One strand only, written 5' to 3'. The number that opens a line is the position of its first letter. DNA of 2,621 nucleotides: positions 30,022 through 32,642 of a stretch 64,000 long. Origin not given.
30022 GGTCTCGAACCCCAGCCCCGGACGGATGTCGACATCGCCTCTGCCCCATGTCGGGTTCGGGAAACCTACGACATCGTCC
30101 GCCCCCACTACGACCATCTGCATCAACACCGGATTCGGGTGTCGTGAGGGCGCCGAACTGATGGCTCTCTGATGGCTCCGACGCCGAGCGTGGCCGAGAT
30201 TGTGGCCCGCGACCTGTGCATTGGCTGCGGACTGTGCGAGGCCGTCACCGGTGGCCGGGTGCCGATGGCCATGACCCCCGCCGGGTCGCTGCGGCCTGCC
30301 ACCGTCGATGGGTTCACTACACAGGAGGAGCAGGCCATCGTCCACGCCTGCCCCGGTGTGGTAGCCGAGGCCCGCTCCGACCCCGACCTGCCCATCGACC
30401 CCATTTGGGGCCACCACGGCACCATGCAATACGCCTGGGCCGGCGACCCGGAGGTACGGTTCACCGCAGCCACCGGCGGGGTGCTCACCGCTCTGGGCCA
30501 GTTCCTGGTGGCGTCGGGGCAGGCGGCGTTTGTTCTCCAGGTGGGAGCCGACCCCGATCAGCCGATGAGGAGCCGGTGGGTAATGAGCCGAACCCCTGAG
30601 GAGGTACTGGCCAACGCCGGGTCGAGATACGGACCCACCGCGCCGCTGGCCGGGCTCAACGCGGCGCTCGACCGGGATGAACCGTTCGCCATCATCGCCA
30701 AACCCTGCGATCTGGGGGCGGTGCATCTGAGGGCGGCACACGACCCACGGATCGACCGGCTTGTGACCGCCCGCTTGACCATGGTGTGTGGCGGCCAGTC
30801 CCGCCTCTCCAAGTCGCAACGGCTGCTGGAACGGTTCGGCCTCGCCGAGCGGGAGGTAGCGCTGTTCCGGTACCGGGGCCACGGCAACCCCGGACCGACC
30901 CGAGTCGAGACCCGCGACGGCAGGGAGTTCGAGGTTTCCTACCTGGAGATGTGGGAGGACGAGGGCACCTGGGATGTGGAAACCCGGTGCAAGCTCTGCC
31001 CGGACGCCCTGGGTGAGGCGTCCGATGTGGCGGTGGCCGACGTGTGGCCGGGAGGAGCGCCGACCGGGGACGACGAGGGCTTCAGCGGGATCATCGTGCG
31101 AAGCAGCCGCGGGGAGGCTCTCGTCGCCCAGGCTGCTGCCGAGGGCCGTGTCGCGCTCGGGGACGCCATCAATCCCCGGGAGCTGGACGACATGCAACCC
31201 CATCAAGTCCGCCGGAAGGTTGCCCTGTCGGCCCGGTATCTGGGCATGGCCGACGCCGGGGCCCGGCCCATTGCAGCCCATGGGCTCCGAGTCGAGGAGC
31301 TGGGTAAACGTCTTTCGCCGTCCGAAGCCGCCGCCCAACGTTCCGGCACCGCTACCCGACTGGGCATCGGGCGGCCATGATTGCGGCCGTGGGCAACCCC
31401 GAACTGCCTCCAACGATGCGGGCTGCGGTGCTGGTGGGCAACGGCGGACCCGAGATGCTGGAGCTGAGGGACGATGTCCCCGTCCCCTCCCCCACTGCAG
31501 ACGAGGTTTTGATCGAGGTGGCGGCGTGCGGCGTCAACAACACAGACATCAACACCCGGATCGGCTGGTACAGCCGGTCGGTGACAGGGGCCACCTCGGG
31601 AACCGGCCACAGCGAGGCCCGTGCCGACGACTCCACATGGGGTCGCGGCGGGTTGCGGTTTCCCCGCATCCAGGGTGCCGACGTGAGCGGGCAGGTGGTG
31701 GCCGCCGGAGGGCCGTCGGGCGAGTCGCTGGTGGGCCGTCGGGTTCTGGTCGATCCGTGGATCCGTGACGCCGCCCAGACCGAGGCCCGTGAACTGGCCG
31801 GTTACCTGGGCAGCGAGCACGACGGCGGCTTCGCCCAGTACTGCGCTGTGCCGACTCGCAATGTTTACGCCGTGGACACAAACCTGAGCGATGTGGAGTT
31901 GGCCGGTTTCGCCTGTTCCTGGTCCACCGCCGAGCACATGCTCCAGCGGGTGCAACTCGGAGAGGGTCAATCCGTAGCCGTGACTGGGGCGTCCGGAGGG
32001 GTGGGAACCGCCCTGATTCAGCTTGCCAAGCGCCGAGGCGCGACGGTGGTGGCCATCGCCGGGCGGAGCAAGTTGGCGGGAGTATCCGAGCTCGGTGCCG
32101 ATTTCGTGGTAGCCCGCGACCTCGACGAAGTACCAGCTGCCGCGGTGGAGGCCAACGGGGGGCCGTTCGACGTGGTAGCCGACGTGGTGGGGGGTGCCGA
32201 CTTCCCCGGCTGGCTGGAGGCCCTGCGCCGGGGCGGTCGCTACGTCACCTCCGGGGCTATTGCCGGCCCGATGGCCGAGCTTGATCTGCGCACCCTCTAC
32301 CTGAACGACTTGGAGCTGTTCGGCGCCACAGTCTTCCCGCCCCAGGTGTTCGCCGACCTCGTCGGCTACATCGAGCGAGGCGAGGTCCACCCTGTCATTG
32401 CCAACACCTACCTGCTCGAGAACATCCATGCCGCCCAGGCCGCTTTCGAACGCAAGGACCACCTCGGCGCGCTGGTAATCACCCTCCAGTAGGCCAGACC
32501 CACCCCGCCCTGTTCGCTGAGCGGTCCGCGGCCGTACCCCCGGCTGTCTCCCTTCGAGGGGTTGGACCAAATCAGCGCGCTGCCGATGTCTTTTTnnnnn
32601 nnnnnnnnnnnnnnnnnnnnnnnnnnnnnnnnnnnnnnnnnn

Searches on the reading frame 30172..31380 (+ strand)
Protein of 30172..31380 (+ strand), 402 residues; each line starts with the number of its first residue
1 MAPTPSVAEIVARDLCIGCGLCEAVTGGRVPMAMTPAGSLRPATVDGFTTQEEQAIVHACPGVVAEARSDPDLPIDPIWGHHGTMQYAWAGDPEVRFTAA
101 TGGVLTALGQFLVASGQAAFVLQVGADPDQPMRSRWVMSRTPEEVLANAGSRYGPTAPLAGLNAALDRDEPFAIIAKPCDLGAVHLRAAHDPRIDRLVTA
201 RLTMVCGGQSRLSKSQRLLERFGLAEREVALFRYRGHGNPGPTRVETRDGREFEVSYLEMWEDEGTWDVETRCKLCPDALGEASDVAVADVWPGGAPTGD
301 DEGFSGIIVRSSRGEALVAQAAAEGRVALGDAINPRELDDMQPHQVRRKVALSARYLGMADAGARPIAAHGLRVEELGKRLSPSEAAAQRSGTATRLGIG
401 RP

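Call 59: search_protein_families(library=pfam, proteins=[window:30172-31380:+], max_evalue=0.0001)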
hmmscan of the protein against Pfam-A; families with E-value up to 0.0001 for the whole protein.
window:30172-31380:+ (402 aa): 2 families
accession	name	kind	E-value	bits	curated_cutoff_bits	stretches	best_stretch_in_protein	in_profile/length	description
PF04432.18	FrhB_FdhB_C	-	4.4e-22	79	23.3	1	172-331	4-146/150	Coenzyme F420 hydrogenase/dehydrogenase, beta subunit C terminus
PF04422.18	FrhB_FdhB_N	-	8.2e-16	58.3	22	1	85-160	1-74/78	Coenzyme F420 hydrogenase/dehydrogenase, beta subunit N-term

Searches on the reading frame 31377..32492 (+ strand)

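Call 59: search_protein_families(library=pfam, proteins=[window:31377-32492:+], max_evalue=0.0001)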
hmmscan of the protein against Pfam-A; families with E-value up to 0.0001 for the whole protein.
window:31377-32492:+ (371 aa): 3 families
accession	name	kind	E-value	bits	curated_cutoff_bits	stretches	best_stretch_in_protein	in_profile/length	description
PF00107.32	ADH_zinc_N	-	5.7e-20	72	31.8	1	208-329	1-124/129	Zinc-binding dehydrogenase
PF08240.17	ADH_N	-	5.3e-15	56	23.5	1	41-166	2-102/104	Alcohol dehydrogenase GroES-like domain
PF13602.12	ADH_zinc_N_2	-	3.6e-13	51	27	1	239-368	1-134/134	Zinc-binding dehydrogenase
